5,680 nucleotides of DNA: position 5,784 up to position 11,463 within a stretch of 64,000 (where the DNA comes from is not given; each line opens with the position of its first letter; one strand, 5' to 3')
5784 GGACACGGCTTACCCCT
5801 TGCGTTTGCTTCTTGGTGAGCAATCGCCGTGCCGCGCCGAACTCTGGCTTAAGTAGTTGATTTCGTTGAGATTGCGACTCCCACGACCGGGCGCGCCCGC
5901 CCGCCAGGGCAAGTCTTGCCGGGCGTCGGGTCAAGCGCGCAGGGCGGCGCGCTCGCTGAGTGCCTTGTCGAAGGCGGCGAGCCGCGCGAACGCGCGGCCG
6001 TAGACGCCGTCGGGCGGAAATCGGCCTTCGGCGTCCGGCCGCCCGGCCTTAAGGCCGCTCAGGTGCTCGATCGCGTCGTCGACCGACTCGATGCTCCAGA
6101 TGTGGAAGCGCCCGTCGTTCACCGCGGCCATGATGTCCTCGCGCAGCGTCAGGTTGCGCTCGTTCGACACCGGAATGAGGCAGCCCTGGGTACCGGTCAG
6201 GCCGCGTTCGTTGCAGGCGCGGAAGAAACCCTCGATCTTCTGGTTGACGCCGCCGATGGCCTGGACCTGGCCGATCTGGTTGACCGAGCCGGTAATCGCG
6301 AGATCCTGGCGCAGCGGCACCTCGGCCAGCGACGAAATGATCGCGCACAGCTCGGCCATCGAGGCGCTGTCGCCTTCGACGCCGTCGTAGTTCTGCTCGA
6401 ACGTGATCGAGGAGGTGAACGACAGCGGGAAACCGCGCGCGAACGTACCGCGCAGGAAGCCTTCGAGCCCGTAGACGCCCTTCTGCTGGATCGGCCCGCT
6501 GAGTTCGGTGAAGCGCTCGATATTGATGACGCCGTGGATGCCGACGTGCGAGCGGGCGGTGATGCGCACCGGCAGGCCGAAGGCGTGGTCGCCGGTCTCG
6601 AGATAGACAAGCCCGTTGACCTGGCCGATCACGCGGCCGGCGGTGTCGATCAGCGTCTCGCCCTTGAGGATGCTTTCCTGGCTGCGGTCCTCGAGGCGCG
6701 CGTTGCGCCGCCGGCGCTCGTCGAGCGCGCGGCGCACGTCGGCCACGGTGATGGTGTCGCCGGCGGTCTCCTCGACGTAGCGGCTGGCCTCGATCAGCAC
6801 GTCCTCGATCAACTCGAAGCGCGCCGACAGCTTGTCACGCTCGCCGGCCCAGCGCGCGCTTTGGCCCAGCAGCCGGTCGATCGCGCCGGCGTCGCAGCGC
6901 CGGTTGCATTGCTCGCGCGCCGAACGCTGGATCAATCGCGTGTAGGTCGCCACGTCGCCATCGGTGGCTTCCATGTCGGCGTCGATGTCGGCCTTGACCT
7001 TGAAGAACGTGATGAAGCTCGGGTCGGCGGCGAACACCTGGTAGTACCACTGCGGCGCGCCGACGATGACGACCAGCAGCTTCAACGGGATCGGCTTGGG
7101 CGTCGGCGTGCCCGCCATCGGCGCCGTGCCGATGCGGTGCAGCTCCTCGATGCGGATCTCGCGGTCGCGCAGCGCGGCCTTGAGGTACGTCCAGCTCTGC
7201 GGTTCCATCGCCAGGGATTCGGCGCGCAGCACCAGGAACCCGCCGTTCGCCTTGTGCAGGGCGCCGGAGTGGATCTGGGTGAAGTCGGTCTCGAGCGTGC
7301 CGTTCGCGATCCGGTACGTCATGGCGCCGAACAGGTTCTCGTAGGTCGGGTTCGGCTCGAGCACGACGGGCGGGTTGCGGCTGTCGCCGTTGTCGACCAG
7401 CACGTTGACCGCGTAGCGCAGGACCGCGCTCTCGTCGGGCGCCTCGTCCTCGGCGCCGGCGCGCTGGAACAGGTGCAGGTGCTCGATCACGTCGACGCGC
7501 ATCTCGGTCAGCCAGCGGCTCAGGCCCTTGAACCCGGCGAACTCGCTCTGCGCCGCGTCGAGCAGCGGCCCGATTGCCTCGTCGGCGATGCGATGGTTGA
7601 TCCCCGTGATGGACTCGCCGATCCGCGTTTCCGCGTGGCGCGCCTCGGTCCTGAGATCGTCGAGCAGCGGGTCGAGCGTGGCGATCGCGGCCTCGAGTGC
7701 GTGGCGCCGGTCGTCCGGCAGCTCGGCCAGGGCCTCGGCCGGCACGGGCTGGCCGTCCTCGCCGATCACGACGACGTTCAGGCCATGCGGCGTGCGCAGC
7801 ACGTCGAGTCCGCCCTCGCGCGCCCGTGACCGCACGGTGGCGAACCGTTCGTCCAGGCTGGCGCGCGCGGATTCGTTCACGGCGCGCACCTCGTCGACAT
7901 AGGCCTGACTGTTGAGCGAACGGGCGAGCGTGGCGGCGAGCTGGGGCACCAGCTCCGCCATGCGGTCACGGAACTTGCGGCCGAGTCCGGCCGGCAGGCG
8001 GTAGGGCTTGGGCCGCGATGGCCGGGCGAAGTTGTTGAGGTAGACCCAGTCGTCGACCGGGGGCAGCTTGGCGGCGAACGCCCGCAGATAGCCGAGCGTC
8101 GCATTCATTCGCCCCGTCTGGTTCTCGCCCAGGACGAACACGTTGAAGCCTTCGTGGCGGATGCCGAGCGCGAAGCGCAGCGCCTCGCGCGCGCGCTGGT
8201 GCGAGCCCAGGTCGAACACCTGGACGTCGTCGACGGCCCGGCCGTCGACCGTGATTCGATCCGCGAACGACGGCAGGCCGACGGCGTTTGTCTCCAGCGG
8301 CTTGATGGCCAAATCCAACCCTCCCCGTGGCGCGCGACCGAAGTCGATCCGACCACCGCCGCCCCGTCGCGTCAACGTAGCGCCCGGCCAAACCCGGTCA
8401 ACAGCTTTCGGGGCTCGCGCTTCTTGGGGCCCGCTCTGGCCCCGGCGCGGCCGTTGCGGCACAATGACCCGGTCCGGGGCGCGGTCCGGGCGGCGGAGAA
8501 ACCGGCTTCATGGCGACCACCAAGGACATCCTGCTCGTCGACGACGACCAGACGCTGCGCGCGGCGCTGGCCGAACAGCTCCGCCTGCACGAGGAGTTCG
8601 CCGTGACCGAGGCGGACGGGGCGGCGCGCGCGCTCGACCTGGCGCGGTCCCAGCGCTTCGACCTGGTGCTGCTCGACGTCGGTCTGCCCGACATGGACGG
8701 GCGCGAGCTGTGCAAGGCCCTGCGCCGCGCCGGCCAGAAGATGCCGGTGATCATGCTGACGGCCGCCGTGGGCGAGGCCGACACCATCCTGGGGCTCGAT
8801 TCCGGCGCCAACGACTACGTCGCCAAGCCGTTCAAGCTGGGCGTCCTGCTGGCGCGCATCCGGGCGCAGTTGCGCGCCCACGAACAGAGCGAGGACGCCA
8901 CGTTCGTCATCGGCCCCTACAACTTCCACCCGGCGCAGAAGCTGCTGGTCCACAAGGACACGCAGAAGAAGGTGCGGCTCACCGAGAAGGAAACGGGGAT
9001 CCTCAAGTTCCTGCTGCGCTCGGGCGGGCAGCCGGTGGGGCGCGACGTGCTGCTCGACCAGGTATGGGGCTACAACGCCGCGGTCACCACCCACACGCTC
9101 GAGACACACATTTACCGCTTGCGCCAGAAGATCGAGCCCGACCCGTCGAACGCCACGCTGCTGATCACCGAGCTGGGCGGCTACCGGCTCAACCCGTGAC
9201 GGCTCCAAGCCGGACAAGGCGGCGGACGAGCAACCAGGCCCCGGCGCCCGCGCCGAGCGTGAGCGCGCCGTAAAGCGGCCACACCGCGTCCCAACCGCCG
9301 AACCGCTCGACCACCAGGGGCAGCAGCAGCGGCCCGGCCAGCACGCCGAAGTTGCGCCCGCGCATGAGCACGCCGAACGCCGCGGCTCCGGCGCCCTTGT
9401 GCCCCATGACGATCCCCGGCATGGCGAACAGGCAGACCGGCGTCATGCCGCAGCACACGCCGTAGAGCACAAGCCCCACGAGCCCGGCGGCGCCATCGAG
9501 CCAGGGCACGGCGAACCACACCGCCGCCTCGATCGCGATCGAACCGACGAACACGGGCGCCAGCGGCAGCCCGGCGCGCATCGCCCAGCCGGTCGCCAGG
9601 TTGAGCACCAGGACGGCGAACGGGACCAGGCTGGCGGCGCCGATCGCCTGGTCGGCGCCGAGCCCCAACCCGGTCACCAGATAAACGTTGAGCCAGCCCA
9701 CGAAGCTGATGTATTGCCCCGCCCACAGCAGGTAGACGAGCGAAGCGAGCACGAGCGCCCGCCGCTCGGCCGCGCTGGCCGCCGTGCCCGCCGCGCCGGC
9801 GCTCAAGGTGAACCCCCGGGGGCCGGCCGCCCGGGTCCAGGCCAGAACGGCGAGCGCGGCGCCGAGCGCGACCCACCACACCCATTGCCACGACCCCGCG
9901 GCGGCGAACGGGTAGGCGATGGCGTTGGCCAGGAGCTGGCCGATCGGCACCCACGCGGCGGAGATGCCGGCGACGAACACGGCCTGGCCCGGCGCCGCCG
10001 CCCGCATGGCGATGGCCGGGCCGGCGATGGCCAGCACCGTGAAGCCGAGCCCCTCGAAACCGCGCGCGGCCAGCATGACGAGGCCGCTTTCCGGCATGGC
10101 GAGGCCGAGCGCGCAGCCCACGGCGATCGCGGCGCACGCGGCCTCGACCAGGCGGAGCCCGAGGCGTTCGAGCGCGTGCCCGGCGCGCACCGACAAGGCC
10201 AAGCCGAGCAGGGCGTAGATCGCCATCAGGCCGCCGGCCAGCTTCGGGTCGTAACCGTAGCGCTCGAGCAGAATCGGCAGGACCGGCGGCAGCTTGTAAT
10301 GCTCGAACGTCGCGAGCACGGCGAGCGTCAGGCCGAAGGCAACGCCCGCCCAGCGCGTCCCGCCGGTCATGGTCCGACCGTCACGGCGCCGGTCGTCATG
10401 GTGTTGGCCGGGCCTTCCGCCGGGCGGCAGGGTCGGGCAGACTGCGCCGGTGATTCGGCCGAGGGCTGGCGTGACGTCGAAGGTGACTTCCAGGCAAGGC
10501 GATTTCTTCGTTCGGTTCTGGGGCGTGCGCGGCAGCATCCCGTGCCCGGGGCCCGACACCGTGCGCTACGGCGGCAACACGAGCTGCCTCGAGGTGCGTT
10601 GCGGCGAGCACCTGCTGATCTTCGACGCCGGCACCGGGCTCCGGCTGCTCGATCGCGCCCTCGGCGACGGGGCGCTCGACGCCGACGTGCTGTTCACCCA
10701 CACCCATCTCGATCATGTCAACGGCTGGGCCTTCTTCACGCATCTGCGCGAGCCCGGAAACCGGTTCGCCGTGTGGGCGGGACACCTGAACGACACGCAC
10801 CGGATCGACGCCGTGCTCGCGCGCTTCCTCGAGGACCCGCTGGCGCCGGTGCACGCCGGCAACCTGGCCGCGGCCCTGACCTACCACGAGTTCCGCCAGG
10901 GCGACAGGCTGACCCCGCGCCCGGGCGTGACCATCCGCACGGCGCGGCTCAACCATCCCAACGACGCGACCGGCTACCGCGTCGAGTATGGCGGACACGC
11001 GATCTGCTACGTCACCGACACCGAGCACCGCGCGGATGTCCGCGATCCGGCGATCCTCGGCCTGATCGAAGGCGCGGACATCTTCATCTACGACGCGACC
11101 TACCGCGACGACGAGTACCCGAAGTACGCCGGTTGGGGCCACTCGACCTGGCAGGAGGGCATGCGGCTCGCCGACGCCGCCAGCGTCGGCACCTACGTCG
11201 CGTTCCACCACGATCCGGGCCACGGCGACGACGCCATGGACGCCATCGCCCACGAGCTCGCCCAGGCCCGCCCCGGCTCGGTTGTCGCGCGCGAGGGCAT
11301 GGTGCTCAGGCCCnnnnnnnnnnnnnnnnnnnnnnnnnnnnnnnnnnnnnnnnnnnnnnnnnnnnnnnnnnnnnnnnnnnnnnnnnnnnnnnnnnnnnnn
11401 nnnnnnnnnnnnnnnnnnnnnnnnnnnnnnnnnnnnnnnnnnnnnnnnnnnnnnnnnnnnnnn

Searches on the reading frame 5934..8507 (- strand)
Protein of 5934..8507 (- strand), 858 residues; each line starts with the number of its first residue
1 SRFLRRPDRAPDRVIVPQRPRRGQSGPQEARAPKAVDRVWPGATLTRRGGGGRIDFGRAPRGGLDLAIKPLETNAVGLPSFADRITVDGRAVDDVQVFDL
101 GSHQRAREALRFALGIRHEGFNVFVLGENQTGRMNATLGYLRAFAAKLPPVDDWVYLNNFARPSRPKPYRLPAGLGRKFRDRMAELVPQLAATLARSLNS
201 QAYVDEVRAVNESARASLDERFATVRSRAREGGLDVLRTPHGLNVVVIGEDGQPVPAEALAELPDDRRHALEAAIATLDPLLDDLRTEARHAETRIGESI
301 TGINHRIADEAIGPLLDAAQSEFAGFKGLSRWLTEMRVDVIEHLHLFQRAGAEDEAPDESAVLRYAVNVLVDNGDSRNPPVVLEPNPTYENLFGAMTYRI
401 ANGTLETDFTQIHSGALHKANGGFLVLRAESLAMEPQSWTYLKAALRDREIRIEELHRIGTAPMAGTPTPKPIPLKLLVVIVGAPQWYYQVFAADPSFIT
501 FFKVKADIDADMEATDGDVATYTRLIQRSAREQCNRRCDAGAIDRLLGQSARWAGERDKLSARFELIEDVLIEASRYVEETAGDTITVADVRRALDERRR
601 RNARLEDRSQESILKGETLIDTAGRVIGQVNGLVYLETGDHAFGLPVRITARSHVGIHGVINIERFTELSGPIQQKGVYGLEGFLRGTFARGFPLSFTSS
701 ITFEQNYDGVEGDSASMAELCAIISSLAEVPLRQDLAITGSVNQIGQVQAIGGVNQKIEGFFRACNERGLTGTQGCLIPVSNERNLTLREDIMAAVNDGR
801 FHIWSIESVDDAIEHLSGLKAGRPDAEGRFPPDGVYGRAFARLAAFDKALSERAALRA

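Call 11: search_protein_families(library=pfam, proteins=[window:5934-8507:-], max_evalue=0.001)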
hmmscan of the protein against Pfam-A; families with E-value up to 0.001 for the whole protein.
window:5934-8507:- (858 aa): 4 families
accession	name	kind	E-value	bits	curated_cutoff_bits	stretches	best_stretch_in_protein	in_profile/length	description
PF13654.12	AAA_32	-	9.5e-40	136.1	21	1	379-509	3-133/133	LonB-like, AAA domain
PF20436.4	LonB_AAA-LID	-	5.6e-16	58.8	22.4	1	538-601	2-65/65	Archaeal LonB, AAA+ ATPase LID domain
PF20437.3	LonC_helical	-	2e-11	44.1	24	1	153-186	1-34/34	Lon-like LonC helical domain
PF05362.19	Lon_C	-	9.2e-09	35.6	21.1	1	711-815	108-201/205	Lon protease (S16) C-terminal proteolytic domain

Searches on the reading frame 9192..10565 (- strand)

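Call 11: search_protein_families(library=pfam, proteins=[window:9192-10565:-], max_evalue=0.001)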
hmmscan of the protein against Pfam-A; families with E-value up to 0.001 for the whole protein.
window:9192-10565:- (458 aa): 1 family
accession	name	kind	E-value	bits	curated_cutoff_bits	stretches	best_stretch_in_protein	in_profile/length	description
PF07690.21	MFS_1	-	2.9e-17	63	33.4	1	81-400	4-338/347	Major Facilitator Superfamily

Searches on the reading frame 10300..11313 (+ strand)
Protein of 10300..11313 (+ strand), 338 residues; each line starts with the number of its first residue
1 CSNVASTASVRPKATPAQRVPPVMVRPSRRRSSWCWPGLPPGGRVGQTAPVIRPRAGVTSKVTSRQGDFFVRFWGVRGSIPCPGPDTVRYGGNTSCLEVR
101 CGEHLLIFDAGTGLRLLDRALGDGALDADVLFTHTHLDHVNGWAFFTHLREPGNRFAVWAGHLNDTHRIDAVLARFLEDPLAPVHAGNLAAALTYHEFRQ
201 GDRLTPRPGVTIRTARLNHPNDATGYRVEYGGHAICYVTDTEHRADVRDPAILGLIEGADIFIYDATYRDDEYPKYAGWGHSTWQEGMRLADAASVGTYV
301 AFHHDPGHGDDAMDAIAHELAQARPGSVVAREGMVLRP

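Call 11: search_protein_families(library=pfam, proteins=[window:10300-11313:+], max_evalue=0.001)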
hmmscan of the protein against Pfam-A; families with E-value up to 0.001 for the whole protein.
window:10300-11313:+ (338 aa): 1 family
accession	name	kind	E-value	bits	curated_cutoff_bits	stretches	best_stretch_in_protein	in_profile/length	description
PF12706.13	Lactamase_B_2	-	1.1e-20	74.5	27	1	107-304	4-200/200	Beta-lactamase superfamily domain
